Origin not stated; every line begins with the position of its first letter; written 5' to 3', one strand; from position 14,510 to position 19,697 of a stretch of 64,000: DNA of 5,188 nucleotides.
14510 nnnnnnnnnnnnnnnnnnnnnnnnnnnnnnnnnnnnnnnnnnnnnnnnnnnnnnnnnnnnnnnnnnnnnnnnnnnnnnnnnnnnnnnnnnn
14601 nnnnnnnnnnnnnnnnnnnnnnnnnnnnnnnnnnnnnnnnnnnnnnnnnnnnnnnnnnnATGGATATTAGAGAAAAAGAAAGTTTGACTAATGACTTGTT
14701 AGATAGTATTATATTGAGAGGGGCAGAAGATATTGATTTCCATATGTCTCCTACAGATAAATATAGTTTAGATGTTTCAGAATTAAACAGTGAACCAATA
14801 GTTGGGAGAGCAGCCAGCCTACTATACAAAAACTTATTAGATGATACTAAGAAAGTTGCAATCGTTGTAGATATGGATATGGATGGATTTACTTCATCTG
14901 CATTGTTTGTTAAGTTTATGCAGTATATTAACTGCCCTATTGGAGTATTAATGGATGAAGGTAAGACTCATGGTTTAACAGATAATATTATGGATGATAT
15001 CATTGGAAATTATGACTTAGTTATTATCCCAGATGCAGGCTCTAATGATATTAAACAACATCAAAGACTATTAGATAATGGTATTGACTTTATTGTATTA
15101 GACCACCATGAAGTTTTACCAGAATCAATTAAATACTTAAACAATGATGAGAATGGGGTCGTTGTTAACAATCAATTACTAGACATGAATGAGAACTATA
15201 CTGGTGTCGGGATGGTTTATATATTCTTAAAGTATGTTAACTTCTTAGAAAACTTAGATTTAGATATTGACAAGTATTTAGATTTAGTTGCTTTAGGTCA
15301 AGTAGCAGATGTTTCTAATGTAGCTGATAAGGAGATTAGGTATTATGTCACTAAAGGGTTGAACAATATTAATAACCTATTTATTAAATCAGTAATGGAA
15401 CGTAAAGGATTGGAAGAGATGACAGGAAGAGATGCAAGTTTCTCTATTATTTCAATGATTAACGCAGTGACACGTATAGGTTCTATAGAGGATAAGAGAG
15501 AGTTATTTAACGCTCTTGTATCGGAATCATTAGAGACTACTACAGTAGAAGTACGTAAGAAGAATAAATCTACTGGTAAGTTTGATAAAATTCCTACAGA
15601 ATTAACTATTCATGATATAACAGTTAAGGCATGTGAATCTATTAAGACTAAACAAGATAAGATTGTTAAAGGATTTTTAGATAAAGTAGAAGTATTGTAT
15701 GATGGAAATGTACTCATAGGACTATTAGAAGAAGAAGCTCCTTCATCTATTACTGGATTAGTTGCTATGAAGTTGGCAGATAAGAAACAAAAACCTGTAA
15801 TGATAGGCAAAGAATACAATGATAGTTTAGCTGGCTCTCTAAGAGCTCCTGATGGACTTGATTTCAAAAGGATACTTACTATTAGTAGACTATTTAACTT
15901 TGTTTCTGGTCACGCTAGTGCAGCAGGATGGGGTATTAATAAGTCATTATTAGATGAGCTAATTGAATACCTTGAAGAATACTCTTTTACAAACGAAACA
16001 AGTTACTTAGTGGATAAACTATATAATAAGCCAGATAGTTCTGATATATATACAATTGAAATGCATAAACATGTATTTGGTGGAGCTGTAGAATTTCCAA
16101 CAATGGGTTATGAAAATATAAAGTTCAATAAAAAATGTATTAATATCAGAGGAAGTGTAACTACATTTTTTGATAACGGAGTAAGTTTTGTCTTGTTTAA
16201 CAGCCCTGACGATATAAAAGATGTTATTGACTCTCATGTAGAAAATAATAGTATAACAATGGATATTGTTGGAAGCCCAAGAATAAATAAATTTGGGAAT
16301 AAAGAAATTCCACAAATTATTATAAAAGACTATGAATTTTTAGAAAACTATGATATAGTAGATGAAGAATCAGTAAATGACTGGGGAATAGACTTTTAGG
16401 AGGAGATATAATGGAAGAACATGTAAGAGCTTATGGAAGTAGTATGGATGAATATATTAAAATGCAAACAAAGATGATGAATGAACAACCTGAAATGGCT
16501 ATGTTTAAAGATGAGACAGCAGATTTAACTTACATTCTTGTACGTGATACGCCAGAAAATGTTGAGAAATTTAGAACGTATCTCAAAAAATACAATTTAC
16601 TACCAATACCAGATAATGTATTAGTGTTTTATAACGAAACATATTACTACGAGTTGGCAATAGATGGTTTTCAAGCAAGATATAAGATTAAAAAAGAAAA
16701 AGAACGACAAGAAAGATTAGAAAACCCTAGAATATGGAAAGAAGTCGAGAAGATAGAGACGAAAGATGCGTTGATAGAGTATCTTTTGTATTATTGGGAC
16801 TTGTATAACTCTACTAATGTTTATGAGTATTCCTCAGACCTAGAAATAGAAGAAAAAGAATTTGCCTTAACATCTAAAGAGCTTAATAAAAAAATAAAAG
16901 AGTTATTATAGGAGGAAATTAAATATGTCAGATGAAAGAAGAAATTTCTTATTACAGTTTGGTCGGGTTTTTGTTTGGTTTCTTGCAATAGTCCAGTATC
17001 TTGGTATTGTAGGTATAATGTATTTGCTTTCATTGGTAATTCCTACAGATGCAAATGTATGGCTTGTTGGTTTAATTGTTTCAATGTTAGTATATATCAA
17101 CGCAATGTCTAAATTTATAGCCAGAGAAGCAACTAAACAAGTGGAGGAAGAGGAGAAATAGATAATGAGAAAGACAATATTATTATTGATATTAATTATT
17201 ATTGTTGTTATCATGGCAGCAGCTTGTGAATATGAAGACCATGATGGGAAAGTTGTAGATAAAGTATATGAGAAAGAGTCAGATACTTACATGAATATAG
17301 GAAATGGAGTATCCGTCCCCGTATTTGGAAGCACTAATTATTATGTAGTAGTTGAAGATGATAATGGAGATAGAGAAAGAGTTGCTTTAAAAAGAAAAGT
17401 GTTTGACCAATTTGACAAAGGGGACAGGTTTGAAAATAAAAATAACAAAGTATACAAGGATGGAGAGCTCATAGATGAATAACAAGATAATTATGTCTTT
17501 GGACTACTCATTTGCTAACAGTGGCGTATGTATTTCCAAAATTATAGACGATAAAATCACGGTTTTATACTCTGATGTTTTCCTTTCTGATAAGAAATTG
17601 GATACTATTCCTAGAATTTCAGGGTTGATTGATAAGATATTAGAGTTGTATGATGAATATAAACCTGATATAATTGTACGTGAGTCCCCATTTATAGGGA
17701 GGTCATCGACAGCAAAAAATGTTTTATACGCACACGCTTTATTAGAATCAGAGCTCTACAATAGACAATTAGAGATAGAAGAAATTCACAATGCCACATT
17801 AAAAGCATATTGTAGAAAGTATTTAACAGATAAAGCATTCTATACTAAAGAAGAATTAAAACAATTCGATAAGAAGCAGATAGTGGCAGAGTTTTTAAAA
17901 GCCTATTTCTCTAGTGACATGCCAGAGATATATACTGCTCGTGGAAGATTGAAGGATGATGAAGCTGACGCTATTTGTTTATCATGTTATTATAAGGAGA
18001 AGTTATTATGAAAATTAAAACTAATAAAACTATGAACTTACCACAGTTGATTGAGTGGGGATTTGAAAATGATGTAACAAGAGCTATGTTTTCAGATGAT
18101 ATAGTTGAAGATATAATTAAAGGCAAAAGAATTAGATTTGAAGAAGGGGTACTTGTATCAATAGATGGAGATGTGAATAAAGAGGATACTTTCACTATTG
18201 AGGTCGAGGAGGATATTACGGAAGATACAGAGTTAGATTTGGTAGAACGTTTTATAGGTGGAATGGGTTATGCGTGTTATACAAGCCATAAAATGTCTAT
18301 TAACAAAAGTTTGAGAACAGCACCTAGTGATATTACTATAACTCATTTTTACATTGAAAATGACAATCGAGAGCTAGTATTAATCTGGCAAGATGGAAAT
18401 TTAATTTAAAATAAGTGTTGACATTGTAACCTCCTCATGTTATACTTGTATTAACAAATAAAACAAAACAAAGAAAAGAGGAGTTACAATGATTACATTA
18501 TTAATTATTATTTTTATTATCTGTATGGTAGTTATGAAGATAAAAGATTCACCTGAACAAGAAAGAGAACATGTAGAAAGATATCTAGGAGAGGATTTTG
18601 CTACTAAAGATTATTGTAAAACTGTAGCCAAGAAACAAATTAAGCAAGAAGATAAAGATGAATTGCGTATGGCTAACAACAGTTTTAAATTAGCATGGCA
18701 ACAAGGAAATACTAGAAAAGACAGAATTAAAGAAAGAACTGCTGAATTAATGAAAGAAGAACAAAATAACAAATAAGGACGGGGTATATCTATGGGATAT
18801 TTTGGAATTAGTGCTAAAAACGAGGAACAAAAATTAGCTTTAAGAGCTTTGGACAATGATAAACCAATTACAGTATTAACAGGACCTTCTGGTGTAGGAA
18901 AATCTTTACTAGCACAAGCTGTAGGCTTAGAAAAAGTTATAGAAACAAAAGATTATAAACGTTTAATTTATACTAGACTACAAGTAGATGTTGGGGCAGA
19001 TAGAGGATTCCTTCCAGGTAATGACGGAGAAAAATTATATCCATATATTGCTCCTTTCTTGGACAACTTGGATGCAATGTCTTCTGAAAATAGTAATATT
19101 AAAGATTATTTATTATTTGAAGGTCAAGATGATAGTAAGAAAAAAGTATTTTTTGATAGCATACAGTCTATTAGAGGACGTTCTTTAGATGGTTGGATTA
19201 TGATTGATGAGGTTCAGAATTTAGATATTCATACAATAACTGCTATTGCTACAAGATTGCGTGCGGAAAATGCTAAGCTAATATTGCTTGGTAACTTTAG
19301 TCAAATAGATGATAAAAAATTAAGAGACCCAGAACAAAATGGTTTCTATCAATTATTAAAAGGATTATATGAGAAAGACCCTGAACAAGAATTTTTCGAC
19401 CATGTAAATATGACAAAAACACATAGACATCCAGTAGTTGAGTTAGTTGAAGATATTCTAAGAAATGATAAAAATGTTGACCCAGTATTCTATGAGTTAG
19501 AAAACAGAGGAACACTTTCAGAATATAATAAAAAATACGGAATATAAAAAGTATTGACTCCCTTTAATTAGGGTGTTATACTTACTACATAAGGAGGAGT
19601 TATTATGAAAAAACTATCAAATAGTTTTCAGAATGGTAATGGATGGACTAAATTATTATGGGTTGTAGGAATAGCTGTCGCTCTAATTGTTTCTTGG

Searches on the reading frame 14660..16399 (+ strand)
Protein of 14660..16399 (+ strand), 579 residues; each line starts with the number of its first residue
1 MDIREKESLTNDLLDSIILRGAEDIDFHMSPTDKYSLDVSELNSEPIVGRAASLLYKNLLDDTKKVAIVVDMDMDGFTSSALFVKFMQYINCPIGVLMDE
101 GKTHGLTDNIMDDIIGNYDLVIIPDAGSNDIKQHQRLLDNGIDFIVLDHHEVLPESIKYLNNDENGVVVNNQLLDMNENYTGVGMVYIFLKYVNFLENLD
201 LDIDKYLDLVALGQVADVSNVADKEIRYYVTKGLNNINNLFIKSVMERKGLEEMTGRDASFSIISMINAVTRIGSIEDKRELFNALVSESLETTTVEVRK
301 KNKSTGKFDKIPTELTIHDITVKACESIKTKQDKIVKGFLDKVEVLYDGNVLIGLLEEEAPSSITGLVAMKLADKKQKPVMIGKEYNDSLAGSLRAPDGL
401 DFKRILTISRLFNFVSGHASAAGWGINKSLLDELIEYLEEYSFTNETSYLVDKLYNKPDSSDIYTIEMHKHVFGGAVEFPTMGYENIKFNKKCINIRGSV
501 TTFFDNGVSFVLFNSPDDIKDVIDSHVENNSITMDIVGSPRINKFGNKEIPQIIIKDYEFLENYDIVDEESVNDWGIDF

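Call 59: search_protein_families(library=pfam, proteins=[window:14660-16399:+], max_evalue=0.00001)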
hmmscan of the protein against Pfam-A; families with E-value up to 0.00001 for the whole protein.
window:14660-16399:+ (579 aa): 2 families
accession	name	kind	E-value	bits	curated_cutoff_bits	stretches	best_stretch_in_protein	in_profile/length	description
PF01368.27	DHH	-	2.8e-12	47.4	28.1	1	65-213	1-124/125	DHH family, N-terminal domain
PF02272.25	DHHA1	-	7.5e-06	26.8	25.9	0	349-441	2-99/102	DHHA1 domain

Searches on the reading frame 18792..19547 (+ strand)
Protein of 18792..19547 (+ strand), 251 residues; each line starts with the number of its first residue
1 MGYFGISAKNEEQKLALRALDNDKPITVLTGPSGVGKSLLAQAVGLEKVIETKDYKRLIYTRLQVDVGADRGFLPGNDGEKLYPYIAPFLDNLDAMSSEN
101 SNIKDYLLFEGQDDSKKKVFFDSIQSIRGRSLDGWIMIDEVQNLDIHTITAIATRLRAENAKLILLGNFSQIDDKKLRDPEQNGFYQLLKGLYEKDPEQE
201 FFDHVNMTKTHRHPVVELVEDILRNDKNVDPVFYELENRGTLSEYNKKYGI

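Call 120: search_protein_families(library=phrogs, proteins=[window:18792-19547:+], max_evalue=0.00001)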
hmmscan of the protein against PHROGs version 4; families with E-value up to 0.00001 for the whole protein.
window:18792-19547:+ (251 aa): 2 families
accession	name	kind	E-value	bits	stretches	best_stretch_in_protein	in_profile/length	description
phrog_170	-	other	2.8e-56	192.3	1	5-232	72-287/323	PhoH-like phosphate starvation-inducible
phrog_2765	-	other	2.9e-40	139.5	1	5-222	231-442/443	PhoH-like phosphate starvation-inducible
